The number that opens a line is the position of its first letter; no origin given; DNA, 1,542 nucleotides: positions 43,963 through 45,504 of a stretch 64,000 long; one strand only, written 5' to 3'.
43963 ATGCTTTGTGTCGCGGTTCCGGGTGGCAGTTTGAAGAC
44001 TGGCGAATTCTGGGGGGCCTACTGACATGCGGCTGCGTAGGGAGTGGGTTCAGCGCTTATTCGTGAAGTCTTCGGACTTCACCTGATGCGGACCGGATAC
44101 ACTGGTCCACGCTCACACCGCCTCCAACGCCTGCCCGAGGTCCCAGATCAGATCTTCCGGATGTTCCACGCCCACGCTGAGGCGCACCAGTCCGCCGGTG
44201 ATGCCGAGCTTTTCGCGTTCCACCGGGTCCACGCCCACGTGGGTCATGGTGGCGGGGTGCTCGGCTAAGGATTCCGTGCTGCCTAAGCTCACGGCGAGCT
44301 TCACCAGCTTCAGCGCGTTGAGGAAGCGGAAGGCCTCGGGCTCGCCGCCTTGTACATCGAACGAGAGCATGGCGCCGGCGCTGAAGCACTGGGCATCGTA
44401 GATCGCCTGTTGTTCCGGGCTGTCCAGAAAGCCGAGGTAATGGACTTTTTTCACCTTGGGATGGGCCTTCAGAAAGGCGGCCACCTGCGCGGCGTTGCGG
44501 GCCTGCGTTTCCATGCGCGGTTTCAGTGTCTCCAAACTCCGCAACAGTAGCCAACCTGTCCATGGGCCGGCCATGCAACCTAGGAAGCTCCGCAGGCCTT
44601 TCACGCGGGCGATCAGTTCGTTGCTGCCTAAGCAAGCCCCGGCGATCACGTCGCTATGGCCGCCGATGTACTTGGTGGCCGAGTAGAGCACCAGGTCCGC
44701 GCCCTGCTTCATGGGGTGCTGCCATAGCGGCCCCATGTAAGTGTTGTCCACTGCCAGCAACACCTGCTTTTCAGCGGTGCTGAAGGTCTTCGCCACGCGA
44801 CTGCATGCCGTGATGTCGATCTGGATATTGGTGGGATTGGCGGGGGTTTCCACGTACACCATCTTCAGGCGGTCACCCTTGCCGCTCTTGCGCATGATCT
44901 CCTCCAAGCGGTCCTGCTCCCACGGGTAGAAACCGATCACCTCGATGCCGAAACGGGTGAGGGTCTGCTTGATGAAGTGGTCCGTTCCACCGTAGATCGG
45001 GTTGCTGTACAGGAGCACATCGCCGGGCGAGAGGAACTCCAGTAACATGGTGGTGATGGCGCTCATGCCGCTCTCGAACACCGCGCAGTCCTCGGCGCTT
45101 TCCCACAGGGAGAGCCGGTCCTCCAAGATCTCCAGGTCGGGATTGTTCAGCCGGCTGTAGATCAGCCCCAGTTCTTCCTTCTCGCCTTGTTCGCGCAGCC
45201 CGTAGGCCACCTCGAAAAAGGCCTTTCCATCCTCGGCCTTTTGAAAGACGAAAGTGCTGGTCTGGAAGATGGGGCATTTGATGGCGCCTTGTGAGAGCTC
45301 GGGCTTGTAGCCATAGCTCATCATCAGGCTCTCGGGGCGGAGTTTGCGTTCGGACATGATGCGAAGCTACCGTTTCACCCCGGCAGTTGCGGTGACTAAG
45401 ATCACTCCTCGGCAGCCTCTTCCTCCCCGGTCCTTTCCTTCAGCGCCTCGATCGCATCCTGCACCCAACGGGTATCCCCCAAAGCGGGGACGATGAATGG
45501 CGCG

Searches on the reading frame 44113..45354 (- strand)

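Call 68: search_protein_families(library=pfam, proteins=[window:44113-45354:-], max_evalue=0.00001)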
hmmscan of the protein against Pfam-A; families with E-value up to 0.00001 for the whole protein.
window:44113-45354:- (413 aa): 1 family
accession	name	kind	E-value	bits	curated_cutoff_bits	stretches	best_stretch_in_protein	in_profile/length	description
PF01053.26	Cys_Met_Meta_PP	-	9.5e-110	367.2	27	1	11-411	4-381/381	Cys/Met metabolism PLP-dependent enzyme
